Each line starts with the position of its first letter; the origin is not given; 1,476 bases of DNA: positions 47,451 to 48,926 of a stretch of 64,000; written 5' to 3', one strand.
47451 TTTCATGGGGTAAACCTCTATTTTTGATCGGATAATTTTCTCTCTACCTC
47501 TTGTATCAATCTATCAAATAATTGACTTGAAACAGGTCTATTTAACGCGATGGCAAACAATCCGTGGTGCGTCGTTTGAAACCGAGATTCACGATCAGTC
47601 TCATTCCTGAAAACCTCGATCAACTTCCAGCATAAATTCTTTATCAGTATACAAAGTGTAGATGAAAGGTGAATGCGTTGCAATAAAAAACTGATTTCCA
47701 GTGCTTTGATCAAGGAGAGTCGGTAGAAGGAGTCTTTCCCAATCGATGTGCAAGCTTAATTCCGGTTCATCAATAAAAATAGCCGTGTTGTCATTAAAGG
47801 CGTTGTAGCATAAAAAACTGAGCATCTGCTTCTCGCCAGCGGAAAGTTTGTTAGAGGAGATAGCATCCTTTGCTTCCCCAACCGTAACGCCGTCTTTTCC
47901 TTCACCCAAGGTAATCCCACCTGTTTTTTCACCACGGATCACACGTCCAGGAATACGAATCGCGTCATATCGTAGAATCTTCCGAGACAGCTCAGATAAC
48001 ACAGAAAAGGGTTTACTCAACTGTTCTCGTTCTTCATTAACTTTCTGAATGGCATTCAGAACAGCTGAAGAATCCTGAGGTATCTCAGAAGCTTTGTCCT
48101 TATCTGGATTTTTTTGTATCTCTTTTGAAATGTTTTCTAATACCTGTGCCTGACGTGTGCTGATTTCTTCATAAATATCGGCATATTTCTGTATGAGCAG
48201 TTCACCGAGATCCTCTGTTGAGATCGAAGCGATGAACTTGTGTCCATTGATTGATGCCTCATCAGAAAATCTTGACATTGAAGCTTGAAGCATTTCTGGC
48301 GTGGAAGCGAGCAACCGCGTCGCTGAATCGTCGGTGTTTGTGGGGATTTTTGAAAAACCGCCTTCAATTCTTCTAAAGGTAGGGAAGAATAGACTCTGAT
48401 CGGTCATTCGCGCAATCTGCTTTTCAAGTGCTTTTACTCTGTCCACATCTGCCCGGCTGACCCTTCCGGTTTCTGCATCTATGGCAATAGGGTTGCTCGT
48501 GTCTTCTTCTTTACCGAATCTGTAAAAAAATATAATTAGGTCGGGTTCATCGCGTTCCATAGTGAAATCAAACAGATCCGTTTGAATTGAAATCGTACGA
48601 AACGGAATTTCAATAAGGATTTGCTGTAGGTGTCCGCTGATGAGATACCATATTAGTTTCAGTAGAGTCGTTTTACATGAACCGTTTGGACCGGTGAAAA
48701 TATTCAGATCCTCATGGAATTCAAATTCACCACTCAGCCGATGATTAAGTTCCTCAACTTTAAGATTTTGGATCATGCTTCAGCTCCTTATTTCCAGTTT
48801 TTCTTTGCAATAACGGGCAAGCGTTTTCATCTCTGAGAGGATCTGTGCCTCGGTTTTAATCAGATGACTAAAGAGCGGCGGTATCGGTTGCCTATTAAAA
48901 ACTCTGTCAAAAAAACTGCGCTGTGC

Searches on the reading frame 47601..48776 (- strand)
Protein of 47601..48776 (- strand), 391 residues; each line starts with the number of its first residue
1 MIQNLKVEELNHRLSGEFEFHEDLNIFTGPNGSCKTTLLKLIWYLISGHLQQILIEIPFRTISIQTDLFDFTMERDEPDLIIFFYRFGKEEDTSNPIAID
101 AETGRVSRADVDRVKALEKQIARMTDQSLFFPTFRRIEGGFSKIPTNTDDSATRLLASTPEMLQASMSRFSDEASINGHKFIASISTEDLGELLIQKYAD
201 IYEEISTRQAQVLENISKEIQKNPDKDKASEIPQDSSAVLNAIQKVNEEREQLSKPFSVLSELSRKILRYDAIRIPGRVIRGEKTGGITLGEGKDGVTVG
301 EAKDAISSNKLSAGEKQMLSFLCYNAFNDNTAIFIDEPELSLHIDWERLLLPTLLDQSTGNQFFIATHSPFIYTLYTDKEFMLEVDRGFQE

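Call 3: search_protein_families(library=pfam, proteins=[window:47601-48776:-], max_evalue=0.01)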
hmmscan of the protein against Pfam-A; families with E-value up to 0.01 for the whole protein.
window:47601-48776:- (391 aa): 5 families
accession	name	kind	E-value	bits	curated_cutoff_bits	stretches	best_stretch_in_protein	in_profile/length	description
PF13304.12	AAA_21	-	4.2e-17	63.6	27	1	24-372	1-302/304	AAA domain, putative AbiEii toxin, Type IV TA system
PF13175.12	AAA_15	-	5.1e-16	59.7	32.1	1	13-372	12-373/374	AAA ATPase domain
PF02463.25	SMC_N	-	1.5e-06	28.3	40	1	16-370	18-199/220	RecF/RecN/SMC N terminal domain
PF00005.33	ABC_tran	-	1.9e-05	25.7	25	0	27-54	16-43/137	ABC transporter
PF13476.12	AAA_23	-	6.5e-05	24.1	27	1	17-249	14-199/201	AAA domain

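Call 4: search_protein_families(library=padloc, proteins=[window:47601-48776:-], max_evalue=0.1)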
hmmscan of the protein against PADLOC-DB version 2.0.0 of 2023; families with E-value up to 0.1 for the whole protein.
window:47601-48776:- (391 aa): 112 families (the best 25 are shown)
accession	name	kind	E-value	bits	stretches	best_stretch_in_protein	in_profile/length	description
PDLC04164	AriA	-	3.6e-24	83.7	2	288-374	149-237/253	-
PDLC02980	AriA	-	1.9e-19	68.8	2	222-372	127-302/304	-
PDLC00289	PtuA1|PtuA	-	1e-17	62.3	2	302-374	219-293/404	AAA ATPase domain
PDLC02979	AriA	-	2.4e-17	61.8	1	17-372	18-372/373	-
PDLC04135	mad3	-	1.4e-16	59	1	17-370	17-324/374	mads_3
PDLC00290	PtuA1|PtuA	-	1.2e-15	55.8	2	323-376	263-316/414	AAA ATPase domain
PDLC00303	PtuA1|PtuA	-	2.5e-14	51.2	1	229-374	130-283/386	AAA ATPase domain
PDLC00271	PtuA1|PtuA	-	6e-14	50.4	1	2-379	3-328/421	AAA ATPase domain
PDLC00307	PtuA1|PtuA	-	1.2e-13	48.8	2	1-53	1-53/424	AAA ATPase domain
PDLC00285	PtuA1|PtuA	-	1.6e-13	48.7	1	302-384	254-342/432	AAA ATPase domain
PDLC00281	PtuA1|PtuA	-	7.4e-13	46.4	2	326-372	286-332/448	AAA ATPase domain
PDLC00267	PtuA1|PtuA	-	1.2e-12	45.8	2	332-373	288-329/438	AAA ATPase domain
PDLC00273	PtuA1|PtuA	-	1.6e-12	45.2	1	305-375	197-271/375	AAA ATPase domain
PDLC02981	AriAB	-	1.7e-12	44.8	2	301-372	300-376/694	-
PDLC00075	GajA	-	2.4e-12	44.2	1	203-377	149-314/536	AAA ATPase domain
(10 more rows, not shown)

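Call 5: search_protein_families(library=ncbifam, proteins=[window:47601-48776:-], max_evalue=0.1)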
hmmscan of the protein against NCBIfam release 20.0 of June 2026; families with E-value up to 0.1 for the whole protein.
window:47601-48776:- (391 aa): 28 families (the best 25 are shown)
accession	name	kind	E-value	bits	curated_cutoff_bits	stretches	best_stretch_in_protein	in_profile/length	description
NF041760.1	PtuA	equivalog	4.1e-12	45.8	500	2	186-373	225-420/524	retron Ec78 anti-phage system effector ATPase PtuA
TIGR04435.1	restrict_AAA_1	hypoth_equivalog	7.1e-06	25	300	1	303-373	390-470/568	restriction system-associated AAA family ATPase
NF047739.1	antiphage_MADS3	equivalog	1.9e-05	24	420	1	305-376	311-382/427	methylation-associated defense system AAA family ATPase MAD3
NF038234.1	retron_eff_Eco8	equivalog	2.8e-05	22.9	250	1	332-372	275-324/679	retron Eco8 family effector endonuclease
TIGR00611.2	recf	equivalog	3.4e-05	23.2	172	1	3-48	2-47/339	DNA replication/repair protein RecF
NF045487.1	ASRP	equivalog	0.00018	20.2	300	1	16-255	8-177/593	archaea-specific SMC-related protein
NF007601.2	PRK10247.1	equivalog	0.00029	20.4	292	1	22-55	27-60/204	iron efflux ABC transporter ATP-binding subunit FetA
TIGR02673.1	FtsE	equivalog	0.00043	20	264.85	0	23-45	29-51/214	cell division ATP-binding protein FtsE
NF000355.4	ribo_prot_ABC_F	equivalog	0.00065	18.7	380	1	26-45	343-362/499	ribosomal protection-like ABC-F family protein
TIGR03608.1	L_ocin_972_ABC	subfamily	0.0007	19.1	254.85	1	309-373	133-197/206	putative bacteriocin export ABC transporter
TIGR02868.1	CydC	equivalog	0.0017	17.1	329.05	0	309-369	470-529/530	thiol reductant ABC exporter subunit CydC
NF045781.1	Spaf1101_AAA_ATP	equivalog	0.0017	16.8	475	1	18-250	339-554/836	Spaf_1101 family AAA-like ATPase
NF000169.2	ABCF_Sal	exception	0.0022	16.7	725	0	309-377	430-495/542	Sal family ABC-F type ribosomal protection protein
TIGR02982.1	heterocyst_DevA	subfamily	0.005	16.4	295.8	0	23-45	32-54/220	ABC exporter ATP-binding subunit, DevA family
NF003034.1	PRK03918.1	equivalog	0.005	14.8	700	0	2-42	3-43/878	DNA double-strand break repair ATPase Rad50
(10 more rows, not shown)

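Call 36: search_solved_structures(query=window:47601-48776:-, max_evalue=0.001)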
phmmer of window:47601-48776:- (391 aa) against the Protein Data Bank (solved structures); distinct sequences matched with E-value up to 0.001: 17.
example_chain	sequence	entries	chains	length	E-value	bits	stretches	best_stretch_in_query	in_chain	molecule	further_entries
8ux9_B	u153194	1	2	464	1e-18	70.9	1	310-386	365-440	AriA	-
8v45_A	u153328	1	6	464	1e-18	70.9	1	310-386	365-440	AriA antitoxin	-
8v46_A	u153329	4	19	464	2.7e-18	69.5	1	310-386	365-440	AriA antitoxin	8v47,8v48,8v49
9vkz_A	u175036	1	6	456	1.3e-07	34.3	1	16-375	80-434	Retron Ec78 probable ATPase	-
9vh1_D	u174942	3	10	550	2.5e-07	33.4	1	16-375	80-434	Retron Ec78 probable ATPase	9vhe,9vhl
9kjx_B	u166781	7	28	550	1.7e-06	30.7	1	16-375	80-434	AAA family ATPase | Retron I-A effector PtuA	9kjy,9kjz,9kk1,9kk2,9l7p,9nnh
9nnk_C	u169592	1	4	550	3.3e-06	29.7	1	16-375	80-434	Retreon I-A effector PtuA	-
9nnb_C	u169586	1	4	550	4.4e-06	29.3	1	16-375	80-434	Retron I-A effector PtuA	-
8wy4_A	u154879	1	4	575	4.4e-06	29.3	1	314-372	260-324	Endonuclease GajA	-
8jq9_B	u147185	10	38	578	4.5e-06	29.3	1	314-372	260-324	Endonuclease GajA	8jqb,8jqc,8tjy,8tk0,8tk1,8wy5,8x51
8sm3_A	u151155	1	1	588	4.7e-06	29.2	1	314-372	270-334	Endonuclease GajA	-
8j4t_A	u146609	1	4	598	4.9e-06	29.1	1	314-372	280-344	Endonuclease GajA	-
8u7i_A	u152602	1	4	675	6.4e-06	28.8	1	314-372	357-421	Endonuclease GajA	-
9u9y_A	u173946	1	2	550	1.1e-05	28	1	17-375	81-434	AAA family ATPase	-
22bu_B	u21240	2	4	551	0.00012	24.6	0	317-374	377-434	AAA family ATPase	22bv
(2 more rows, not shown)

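Call 57: find_encoding_contigs(protein=window:47601-48776:-, flank=6000, max_places=6)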
Protein window:47601-48776:- (391 aa): no gene with exactly this product is on record in the collection.

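Call 58: find_homologous_proteins(query=window:47601-48776:-)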
Query window:47601-48776:- (391 aa): 4002 proteins with E <= 0.001 among 8000 candidates; the best 120 are listed.
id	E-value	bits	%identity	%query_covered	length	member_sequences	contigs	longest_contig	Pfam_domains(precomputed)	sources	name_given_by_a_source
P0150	1.3e-254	862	100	100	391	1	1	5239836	PF00005.34,PF13175.13,PF02463.26,PF13304.13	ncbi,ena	-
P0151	6.3e-247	837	97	100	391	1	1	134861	PF13175.13,PF02463.26,PF13304.13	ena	-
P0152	1.4e-202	691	82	99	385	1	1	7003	PF00005.34,PF13175.13,PF13476.13,PF02463.26,PF13304.13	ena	-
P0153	7.0e-202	688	80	99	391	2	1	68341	PF13175.13,PF13476.13,PF02463.26,PF13304.13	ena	-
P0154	1.3e-198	678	81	100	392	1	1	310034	PF00005.34,PF13175.13,PF13476.13,PF02463.26,PF13304.13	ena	-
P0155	4.9e-198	676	80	100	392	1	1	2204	PF00005.34,PF13175.13,PF13476.13,PF02463.26,PF13304.13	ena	-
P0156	1.2e-197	674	80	98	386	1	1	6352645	PF00005.34,PF13175.13,PF13476.13,PF02463.26,PF13304.13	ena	-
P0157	1.6e-197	674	80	100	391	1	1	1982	PF00005.34,PF13175.13,PF13476.13,PF02463.26,PF13304.13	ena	-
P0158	2.6e-197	673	79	99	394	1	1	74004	PF13175.13,PF13476.13,PF02463.26,PF13304.13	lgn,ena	-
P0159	6.1e-197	672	79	99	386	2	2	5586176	PF13175.13,PF13476.13,PF02463.26,PF13304.13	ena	-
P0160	1.9e-195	667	77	100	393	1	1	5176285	PF13175.13,PF02463.26,PF13304.13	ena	-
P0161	3.1e-195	666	80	99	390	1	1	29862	PF00005.34,PF13175.13,PF13476.13,PF02463.26,PF13304.13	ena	-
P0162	1.7e-194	664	77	100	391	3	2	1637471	PF00005.34,PF13175.13,PF13476.13,PF02463.26,PF13304.13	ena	-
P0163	6.3e-194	662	77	100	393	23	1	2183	PF00005.34,PF13175.13,PF13476.13,PF02463.26,PF13304.13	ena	-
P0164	1.0e-193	661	76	100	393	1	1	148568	PF13175.13,PF02463.26,PF13304.13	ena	-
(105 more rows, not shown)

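Call 59: find_encoding_contigs(protein=P0151, flank=5000, max_places=3)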
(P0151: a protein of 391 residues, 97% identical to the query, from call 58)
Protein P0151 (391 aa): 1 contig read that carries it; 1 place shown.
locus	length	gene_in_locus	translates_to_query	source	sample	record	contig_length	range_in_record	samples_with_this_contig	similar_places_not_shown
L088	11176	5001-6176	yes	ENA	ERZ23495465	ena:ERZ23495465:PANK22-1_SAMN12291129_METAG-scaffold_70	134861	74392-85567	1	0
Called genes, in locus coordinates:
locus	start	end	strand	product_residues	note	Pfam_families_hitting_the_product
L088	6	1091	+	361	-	PF01264:Chorismate_synt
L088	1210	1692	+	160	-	PF05235:CHAD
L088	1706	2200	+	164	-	PF05235:CHAD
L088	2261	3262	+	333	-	PF00480:ROK, PF01869:BcrAD_BadFG (weak)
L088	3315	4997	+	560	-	-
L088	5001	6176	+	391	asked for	PF02463:SMC_N (weak), PF13175:AAA_15, PF13304:AAA_21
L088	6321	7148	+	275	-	PF01370:Epimerase, PF13460:NAD_binding_10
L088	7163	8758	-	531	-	PF14516:AAA_35, PF13191:AAA_16 (faint), PF13401:AAA_22, PF28130:DUF8371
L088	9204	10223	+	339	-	PF02615:Ldh_2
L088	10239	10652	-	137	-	PF13650:Asp_protease_2 (weak), PF13975:gag-asp_proteas (weak)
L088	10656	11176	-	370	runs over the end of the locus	PF00005:ABC_tran, PF02463:SMC_N (faint), PF13304:AAA_21 (faint), PF17912:OB_MalK, PF08402:TOBE_2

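Call 60: find_encoding_contigs(protein=P0150, flank=5000, max_places=3)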
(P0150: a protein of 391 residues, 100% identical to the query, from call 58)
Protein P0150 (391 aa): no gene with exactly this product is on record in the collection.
